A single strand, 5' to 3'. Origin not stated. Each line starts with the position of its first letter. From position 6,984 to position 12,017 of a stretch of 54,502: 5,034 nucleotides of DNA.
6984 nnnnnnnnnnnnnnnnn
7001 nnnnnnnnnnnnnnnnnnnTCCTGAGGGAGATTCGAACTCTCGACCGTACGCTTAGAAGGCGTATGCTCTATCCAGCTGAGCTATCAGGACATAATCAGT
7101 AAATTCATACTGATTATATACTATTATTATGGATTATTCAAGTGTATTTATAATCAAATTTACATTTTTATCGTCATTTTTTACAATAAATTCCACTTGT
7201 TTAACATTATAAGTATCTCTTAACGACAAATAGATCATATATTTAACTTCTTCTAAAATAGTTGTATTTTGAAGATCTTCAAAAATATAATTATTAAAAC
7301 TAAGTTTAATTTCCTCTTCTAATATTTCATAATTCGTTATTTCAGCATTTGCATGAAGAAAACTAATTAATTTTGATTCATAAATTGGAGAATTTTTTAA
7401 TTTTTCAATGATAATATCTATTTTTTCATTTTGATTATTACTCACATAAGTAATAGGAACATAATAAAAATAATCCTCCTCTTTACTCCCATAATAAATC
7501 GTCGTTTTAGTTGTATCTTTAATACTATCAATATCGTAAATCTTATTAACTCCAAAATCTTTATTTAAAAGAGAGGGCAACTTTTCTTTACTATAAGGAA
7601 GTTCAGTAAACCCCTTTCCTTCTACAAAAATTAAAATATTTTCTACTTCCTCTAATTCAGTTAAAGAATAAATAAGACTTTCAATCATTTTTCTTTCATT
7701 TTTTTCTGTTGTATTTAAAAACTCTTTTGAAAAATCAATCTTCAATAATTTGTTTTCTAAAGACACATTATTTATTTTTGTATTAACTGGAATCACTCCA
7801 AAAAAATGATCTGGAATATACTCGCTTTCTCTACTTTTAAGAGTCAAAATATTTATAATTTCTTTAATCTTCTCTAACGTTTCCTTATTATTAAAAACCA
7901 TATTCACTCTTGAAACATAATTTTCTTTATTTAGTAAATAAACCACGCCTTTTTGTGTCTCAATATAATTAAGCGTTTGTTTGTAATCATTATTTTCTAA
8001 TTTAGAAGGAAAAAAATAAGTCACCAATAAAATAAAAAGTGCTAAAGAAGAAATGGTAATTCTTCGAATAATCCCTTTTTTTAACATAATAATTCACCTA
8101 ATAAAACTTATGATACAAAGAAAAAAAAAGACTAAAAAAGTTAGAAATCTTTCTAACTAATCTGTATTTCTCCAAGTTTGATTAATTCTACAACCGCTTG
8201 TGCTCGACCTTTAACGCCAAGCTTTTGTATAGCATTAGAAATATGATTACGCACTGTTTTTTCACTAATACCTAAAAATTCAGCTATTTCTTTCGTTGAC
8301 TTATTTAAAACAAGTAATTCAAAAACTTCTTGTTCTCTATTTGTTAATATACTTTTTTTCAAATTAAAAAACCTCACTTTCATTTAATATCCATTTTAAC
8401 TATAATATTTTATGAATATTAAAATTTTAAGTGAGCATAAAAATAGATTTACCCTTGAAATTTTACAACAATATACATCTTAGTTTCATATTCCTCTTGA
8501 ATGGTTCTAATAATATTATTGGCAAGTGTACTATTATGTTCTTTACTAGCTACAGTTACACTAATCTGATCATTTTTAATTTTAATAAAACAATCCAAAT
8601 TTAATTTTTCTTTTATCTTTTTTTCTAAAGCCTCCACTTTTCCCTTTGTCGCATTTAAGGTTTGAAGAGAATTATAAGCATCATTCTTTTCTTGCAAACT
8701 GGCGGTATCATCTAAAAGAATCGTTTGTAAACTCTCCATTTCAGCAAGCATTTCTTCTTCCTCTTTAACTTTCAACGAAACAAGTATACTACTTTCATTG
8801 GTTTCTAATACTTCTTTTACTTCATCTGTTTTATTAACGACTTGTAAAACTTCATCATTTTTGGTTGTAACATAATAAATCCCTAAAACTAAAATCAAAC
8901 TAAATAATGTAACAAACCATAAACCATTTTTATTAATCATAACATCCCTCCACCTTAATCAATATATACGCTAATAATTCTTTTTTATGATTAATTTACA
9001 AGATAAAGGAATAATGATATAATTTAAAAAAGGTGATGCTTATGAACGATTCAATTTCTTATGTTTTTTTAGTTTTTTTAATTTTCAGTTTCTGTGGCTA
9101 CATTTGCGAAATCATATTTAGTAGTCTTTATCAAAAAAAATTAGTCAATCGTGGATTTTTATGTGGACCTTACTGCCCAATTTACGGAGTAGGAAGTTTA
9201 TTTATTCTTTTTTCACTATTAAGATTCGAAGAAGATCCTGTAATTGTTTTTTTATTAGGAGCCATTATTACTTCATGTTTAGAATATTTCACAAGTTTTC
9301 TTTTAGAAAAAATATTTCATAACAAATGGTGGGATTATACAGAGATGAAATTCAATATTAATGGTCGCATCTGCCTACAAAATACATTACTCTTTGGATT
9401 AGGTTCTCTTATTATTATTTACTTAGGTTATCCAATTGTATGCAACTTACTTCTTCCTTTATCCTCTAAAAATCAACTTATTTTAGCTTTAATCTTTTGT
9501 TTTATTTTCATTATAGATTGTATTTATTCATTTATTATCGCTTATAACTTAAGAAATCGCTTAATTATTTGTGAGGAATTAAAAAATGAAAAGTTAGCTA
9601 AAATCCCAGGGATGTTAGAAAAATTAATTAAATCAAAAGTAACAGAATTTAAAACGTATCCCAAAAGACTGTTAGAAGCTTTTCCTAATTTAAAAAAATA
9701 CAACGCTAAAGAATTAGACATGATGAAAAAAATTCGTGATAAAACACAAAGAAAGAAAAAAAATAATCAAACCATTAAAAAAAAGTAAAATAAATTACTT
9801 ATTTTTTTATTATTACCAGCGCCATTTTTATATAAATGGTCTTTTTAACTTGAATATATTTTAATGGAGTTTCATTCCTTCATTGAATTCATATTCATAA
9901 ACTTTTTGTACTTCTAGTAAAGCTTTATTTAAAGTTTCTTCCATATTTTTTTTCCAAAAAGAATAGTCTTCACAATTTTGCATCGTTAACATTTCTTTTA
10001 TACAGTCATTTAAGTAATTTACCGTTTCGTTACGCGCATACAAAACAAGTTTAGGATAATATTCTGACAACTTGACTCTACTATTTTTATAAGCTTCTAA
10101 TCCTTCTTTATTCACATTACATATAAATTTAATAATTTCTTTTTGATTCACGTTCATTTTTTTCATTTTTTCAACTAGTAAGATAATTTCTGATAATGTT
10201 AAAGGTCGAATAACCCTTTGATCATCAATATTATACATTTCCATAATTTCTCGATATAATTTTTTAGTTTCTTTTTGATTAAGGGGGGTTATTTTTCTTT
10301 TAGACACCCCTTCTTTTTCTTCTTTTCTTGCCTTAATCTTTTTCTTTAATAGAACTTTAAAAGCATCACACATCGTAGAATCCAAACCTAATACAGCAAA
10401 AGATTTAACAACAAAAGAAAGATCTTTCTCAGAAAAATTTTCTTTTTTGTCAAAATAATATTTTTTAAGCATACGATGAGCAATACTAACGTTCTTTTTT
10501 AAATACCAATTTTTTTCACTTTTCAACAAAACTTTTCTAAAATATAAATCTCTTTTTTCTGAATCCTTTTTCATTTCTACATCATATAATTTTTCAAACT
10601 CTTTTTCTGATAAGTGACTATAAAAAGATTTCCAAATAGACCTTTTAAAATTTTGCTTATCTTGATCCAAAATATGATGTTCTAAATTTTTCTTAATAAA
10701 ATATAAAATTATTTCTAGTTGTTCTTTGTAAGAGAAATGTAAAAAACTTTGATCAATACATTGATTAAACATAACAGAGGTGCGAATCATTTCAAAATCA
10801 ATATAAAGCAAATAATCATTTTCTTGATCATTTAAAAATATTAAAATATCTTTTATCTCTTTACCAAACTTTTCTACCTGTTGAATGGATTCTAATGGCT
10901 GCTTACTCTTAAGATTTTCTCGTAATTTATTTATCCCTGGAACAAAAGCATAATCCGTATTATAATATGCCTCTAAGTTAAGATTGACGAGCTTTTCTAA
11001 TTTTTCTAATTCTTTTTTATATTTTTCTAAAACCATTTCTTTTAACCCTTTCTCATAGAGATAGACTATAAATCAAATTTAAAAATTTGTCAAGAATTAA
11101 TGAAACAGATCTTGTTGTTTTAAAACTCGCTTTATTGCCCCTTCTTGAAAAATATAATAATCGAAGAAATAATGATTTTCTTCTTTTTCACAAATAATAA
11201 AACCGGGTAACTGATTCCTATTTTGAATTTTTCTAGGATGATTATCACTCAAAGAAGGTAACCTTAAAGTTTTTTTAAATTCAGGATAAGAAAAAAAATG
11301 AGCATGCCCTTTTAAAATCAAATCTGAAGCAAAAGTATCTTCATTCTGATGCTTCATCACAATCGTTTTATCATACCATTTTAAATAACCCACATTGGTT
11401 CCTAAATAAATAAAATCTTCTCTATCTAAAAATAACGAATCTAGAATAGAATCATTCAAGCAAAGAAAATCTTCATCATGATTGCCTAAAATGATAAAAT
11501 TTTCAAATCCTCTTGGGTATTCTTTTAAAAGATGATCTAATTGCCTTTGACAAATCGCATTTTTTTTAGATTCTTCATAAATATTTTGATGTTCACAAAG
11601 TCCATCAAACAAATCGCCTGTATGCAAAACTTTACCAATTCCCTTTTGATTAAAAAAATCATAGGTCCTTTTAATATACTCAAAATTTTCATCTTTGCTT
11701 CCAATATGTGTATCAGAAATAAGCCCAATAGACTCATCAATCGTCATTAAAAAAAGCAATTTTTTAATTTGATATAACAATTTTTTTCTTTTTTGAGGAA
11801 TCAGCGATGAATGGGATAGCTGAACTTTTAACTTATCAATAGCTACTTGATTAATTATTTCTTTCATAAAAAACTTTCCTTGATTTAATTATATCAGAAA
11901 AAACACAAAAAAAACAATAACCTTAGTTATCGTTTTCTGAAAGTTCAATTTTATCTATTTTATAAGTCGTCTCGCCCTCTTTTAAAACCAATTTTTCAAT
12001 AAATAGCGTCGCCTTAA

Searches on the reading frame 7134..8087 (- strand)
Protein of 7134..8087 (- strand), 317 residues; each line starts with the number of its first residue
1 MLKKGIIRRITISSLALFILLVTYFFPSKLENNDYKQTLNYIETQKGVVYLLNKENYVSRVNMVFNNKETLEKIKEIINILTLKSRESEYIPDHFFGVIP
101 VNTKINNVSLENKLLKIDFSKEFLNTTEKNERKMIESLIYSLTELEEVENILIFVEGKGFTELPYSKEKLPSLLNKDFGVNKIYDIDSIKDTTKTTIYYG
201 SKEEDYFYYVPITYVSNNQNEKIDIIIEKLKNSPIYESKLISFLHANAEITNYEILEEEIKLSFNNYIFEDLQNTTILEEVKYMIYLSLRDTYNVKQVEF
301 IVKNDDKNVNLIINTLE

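Call 27: search_protein_families(library=ncbifam, proteins=[window:7134-8087:-], max_evalue=1e-10)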
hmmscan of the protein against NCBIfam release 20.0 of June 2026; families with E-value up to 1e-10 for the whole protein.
window:7134-8087:- (317 aa): 0 families

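Call 47: search_protein_families(library=pfam, proteins=[window:7134-8087:-], max_evalue=0.000001)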
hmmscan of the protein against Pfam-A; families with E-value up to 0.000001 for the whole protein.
window:7134-8087:- (317 aa): 1 family
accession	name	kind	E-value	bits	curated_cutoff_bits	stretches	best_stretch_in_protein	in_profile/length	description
PF10646.14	Germane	-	7.1e-19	69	23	1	49-158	2-114/117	Sporulation and spore germination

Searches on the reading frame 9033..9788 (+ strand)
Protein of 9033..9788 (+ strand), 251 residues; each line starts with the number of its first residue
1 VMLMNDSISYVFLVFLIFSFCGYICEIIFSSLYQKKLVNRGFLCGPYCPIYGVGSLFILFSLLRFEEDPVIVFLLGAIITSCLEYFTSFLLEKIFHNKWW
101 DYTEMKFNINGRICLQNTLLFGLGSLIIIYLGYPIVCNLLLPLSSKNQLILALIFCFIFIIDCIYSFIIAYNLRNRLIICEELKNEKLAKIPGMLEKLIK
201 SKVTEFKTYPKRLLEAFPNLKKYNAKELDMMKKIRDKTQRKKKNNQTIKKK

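Call 27: search_protein_families(library=ncbifam, proteins=[window:9033-9788:+], max_evalue=1e-10)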
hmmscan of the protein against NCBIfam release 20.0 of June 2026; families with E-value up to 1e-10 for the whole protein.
window:9033-9788:+ (251 aa): 0 families

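Call 47: search_protein_families(library=pfam, proteins=[window:9033-9788:+], max_evalue=0.000001)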
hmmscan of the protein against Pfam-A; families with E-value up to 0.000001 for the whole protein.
window:9033-9788:+ (251 aa): 1 family
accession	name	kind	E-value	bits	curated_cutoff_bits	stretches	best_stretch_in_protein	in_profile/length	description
PF06541.16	ABC_trans_CmpB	-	6.2e-48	163.2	25.9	1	14-167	2-151/151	Putative ABC-transporter type IV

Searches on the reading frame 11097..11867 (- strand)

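Call 27: search_protein_families(library=ncbifam, proteins=[window:11097-11867:-], max_evalue=1e-10)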
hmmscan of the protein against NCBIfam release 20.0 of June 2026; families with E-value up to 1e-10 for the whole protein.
window:11097-11867:- (256 aa): 0 families

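Call 47: search_protein_families(library=pfam, proteins=[window:11097-11867:-], max_evalue=0.000001)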
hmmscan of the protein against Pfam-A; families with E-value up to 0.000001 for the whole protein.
window:11097-11867:- (256 aa): 1 family
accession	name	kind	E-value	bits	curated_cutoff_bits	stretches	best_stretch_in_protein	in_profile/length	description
PF00149.33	Metallophos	-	6.2e-09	37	21.5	1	47-158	3-105/191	Calcineurin-like phosphoesterase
